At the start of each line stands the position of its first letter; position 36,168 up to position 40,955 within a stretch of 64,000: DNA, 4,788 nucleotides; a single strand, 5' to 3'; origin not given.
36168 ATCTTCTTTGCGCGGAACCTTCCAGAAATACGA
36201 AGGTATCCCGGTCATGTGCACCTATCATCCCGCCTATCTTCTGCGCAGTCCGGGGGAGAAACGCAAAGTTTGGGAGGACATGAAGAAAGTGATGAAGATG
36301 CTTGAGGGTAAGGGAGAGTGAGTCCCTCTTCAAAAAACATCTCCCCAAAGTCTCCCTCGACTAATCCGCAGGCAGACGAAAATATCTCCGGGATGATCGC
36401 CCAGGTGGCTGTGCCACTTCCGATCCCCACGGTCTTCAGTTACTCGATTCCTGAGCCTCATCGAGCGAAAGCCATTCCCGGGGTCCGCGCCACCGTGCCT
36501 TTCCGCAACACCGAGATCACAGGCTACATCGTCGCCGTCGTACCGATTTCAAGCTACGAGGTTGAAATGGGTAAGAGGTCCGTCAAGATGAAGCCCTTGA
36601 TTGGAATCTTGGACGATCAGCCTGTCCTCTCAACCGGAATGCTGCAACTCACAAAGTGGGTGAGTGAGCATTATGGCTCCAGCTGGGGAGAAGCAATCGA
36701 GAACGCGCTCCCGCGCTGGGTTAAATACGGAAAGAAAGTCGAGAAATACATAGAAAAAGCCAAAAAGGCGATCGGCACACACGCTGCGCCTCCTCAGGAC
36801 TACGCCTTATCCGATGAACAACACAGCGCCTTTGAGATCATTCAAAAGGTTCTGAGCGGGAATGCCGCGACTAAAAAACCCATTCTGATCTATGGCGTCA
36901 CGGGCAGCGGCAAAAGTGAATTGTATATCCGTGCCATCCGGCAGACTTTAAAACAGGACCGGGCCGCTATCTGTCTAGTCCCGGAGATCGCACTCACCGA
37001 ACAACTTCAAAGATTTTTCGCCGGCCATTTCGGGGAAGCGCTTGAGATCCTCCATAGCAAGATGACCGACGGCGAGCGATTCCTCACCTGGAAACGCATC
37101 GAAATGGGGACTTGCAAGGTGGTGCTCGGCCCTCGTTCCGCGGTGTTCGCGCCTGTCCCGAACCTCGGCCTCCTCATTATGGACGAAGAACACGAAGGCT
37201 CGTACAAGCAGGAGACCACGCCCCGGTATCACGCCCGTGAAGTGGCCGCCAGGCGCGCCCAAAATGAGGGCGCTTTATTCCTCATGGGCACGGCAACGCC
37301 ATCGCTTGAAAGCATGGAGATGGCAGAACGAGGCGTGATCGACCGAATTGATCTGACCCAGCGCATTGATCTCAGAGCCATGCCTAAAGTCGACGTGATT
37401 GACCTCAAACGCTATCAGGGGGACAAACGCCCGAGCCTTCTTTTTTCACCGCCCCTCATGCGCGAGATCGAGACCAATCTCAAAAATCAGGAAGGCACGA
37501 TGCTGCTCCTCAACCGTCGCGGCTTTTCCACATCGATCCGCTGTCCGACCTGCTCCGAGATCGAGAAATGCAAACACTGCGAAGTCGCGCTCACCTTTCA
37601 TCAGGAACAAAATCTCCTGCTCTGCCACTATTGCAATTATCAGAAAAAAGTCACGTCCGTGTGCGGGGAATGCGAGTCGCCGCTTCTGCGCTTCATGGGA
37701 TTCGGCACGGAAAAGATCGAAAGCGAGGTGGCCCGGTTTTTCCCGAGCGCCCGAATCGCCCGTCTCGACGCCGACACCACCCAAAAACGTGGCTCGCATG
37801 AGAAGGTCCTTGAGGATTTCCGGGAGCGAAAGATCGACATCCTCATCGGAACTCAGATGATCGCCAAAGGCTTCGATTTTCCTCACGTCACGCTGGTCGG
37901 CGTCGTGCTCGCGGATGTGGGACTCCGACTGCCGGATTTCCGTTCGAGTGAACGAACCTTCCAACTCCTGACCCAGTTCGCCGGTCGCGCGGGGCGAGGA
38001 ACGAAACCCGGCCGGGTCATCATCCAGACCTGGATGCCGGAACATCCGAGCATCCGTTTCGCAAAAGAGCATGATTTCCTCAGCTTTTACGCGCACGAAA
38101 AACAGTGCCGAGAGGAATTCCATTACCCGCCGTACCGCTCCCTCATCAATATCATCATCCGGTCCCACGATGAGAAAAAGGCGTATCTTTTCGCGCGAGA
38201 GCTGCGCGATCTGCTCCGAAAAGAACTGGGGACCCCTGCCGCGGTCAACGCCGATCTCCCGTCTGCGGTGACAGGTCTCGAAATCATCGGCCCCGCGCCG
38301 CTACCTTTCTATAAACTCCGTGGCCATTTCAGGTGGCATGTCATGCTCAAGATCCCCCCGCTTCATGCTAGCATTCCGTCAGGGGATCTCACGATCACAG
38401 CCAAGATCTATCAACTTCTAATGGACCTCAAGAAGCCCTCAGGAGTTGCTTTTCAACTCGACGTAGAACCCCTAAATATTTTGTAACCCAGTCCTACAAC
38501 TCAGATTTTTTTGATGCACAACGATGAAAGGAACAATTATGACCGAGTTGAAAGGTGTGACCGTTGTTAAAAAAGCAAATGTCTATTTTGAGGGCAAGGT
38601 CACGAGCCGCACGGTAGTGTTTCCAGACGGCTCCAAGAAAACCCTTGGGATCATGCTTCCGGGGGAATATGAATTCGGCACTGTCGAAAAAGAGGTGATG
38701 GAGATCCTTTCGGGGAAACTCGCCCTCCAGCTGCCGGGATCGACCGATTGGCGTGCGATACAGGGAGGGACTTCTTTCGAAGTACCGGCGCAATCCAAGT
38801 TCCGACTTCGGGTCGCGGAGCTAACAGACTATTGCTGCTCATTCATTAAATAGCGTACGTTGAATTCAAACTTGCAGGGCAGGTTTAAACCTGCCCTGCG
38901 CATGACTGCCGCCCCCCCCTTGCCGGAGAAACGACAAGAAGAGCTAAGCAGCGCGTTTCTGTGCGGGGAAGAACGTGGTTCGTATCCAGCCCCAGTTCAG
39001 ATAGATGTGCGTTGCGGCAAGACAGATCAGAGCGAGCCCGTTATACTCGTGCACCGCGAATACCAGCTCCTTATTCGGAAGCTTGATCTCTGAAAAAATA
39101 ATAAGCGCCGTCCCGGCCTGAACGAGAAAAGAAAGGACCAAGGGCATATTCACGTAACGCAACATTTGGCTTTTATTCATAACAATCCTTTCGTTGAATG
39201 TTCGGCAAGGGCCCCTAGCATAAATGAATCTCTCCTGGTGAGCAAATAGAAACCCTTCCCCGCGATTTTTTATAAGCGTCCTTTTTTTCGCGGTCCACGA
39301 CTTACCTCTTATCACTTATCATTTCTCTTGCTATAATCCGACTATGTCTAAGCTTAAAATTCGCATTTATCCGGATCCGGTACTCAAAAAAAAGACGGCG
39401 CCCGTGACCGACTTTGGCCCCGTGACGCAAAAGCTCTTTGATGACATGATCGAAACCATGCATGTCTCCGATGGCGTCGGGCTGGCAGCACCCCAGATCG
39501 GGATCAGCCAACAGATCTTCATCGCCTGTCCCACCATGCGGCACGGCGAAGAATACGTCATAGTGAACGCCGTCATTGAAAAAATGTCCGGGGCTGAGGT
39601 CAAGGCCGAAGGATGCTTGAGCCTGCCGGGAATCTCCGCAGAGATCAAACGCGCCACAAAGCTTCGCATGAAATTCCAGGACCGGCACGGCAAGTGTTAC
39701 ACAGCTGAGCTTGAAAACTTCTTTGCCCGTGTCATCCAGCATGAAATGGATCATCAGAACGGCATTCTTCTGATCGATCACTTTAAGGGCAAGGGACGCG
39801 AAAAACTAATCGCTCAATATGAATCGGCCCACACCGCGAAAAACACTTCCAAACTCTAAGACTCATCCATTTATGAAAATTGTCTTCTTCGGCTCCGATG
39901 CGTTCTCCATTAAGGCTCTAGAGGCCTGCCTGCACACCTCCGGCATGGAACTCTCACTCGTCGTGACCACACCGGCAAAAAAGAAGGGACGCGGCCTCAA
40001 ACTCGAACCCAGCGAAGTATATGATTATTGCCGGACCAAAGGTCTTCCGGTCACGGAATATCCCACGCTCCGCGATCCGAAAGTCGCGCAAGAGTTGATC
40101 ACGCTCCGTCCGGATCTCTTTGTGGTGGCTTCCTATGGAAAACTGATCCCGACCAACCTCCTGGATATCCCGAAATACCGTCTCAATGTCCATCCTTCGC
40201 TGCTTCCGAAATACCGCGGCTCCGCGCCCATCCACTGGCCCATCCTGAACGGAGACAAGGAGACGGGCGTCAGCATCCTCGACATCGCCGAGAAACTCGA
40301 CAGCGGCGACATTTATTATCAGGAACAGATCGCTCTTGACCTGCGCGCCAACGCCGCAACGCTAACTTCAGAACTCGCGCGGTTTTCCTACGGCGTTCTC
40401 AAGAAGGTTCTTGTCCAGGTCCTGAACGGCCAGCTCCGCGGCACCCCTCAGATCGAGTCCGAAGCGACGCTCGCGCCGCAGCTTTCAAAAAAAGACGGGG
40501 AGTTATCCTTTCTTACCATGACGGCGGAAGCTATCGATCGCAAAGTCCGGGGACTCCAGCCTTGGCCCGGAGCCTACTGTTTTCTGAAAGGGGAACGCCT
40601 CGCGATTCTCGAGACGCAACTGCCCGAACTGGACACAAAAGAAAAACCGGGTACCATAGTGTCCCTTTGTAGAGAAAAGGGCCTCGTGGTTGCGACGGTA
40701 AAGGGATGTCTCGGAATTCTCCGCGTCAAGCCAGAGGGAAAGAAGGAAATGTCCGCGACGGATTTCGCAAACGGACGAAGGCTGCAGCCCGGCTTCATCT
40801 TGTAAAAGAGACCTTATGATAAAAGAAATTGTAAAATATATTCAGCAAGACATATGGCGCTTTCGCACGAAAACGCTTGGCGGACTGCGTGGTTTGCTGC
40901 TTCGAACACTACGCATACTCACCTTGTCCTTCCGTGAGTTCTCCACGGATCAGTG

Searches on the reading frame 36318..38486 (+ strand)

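Call 10: search_protein_families(library=pfam, proteins=[window:36318-38486:+])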
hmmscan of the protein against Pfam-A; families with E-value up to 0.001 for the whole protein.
window:36318-38486:+ (722 aa): 6 families
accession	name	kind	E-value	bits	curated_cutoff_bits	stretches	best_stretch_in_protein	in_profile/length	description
PF17764.6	PriA_3primeBD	-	4.5e-22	78.2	22.7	1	29-132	1-96/96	3'DNA-binding domain (3'BD)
PF00270.35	DEAD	-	4.5e-14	53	26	1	176-334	4-165/167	DEAD/DEAH box helicase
PF04851.21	ResIII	-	4e-12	46.8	22.5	1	164-329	4-163/164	Type III restriction enzyme, res subunit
PF18074.6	PriA_C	-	8e-12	46.3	26.9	1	605-681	1-65/95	Primosomal protein N C-terminal domain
PF00271.37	Helicase_C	-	1.5e-11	45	23.5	1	477-560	39-108/110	Helicase conserved C-terminal domain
PF18319.7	Zn_ribbon_PriA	-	1.1e-09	38.5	26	1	418-444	1-27/27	PriA DNA helicase Cys-rich region (CRR) domain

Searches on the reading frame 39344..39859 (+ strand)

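Call 28: search_protein_families(library=pfam, proteins=[window:39344-39859:+])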
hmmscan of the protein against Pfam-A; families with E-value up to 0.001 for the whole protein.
window:39344-39859:+ (171 aa): 1 family
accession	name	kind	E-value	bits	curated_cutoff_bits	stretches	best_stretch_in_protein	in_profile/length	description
PF01327.26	Pep_deformylase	-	1.8e-47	161.3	22.8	1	4-151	2-154/156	Polypeptide deformylase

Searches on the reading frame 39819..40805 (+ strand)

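Call 27: search_protein_families(library=pfam, proteins=[window:39819-40805:+])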
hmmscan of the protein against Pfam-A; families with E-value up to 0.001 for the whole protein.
window:39819-40805:+ (328 aa): 2 families
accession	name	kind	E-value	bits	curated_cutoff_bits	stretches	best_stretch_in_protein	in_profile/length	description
PF00551.24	Formyl_trans_N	-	2.7e-35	122.2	26.1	1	19-197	1-180/181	Formyl transferase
PF02911.23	Formyl_trans_C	-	8e-28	97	21.1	1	222-320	2-99/100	Formyl transferase, C-terminal domain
